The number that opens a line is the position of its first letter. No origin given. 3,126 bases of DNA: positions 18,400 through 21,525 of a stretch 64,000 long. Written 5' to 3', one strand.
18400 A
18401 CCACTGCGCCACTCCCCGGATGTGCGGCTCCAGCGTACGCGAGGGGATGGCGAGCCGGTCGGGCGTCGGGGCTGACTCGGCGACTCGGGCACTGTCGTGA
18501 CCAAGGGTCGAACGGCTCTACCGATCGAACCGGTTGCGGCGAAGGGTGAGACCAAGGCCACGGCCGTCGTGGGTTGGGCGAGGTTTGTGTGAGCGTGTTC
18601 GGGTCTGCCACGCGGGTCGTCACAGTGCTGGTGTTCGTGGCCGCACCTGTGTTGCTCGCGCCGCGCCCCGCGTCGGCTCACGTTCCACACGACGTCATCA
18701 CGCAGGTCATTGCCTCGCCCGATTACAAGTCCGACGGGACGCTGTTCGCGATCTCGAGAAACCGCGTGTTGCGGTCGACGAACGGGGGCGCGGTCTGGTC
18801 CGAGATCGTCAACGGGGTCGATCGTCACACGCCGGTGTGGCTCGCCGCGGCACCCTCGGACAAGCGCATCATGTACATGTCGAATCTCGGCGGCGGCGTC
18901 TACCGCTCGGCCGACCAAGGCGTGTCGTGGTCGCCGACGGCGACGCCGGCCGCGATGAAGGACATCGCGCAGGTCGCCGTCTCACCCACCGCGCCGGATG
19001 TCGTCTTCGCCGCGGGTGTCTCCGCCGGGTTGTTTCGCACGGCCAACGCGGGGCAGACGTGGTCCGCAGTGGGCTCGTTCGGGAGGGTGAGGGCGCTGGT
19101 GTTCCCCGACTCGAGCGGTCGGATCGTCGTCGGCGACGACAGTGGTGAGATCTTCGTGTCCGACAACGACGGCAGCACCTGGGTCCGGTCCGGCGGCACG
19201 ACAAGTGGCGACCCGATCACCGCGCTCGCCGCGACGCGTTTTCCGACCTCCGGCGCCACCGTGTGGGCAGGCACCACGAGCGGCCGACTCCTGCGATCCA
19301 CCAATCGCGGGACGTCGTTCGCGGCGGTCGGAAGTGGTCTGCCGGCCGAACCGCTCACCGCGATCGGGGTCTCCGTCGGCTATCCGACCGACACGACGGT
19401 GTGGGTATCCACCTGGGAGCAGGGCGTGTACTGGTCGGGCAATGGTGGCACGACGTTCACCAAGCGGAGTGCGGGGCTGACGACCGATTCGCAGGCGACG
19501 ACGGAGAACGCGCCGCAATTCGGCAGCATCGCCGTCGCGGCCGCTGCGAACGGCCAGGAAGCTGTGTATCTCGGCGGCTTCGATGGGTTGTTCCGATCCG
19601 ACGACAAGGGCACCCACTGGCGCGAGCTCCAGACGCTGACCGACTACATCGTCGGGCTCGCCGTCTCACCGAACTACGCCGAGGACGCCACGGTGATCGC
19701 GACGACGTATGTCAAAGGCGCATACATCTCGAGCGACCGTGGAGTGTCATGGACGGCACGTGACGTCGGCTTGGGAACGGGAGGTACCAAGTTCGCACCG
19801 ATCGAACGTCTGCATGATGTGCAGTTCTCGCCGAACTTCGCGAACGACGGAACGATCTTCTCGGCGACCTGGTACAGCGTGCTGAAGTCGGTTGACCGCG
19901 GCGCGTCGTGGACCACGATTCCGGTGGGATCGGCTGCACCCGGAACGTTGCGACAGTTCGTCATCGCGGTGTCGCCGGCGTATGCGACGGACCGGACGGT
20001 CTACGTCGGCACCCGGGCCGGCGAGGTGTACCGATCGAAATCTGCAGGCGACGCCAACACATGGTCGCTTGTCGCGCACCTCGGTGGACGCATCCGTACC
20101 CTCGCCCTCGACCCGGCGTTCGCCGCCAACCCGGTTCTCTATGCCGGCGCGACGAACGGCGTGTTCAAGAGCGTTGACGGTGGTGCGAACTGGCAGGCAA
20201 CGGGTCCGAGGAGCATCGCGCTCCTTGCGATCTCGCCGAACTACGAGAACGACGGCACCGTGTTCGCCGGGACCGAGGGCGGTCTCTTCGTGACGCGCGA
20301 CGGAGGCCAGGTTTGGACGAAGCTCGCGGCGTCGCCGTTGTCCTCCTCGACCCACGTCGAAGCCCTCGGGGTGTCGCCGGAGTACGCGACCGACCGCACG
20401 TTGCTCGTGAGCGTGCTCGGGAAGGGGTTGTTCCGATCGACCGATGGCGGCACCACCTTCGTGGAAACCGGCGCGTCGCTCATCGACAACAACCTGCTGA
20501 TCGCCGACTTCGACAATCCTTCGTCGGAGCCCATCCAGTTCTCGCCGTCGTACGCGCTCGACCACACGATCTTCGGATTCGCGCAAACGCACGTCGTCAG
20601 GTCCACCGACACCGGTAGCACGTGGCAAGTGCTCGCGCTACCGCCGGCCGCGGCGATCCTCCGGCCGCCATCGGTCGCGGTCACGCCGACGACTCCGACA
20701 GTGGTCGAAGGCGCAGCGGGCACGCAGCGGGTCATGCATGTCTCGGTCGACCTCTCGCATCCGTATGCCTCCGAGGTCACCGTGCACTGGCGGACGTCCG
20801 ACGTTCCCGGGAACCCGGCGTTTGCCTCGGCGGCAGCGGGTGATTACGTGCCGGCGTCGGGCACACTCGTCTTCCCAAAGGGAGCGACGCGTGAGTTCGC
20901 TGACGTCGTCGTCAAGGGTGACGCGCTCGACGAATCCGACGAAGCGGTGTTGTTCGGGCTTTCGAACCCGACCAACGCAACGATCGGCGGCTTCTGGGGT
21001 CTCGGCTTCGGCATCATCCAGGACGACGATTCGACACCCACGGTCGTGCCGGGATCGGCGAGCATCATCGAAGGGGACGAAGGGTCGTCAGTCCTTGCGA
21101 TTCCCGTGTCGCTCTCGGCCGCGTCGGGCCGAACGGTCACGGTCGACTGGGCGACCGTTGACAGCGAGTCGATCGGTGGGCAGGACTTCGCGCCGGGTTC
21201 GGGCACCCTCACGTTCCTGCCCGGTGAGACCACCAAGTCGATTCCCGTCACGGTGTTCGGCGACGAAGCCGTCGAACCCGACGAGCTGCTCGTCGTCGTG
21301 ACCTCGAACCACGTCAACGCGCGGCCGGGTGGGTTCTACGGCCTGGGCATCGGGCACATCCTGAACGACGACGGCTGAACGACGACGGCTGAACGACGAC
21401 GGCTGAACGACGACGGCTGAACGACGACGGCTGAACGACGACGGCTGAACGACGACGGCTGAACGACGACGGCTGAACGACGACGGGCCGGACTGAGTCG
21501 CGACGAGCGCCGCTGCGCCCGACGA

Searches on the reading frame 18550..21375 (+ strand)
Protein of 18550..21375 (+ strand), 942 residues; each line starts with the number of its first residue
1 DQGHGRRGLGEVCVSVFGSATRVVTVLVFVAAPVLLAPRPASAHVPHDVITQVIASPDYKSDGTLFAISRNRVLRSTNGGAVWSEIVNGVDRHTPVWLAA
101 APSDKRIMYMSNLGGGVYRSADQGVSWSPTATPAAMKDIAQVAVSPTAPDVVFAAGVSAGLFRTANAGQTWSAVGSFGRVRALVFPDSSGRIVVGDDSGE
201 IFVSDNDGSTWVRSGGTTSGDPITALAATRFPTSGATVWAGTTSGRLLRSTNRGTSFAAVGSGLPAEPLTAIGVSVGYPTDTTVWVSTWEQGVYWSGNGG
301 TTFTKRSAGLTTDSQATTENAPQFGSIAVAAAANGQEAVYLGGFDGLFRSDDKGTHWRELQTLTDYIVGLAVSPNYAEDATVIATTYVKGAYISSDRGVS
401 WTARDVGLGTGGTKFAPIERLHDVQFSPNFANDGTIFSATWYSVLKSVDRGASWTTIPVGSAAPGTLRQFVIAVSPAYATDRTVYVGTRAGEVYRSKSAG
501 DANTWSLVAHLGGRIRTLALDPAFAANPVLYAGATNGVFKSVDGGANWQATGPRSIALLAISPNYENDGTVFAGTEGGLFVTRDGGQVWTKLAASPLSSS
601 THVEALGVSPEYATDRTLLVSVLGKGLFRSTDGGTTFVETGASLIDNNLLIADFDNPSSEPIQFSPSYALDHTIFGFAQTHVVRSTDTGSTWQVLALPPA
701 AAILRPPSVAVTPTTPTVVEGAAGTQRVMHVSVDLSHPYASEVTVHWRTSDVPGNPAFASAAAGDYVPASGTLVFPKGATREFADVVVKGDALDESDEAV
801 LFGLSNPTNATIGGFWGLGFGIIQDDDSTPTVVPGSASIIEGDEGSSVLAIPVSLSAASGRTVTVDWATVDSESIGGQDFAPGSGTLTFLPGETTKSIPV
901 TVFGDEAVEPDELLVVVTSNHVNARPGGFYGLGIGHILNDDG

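Call 56: search_protein_families(library=pfam, proteins=[window:18550-21375:+], max_evalue=0.0001)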
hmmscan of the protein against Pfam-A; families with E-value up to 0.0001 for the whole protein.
window:18550-21375:+ (942 aa): 4 families
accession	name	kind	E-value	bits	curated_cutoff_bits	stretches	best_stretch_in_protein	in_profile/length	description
PF15902.12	Sortilin-Vps10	-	1.3e-27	97.1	33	1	72-174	2-112/446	Sortilin, neurotensin receptor 3,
PF03160.20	Calx-beta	-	2.9e-21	76.1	27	1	839-920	14-96/119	Calx-beta domain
PF02012.26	BNR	-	1.7e-12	45.8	27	0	392-402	1-11/12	BNR/Asp-box repeat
PF14870.12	PSII_BNR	-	1.8e-09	37.7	27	0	396-651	45-281/303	Photosynthesis system II assembly factor YCF48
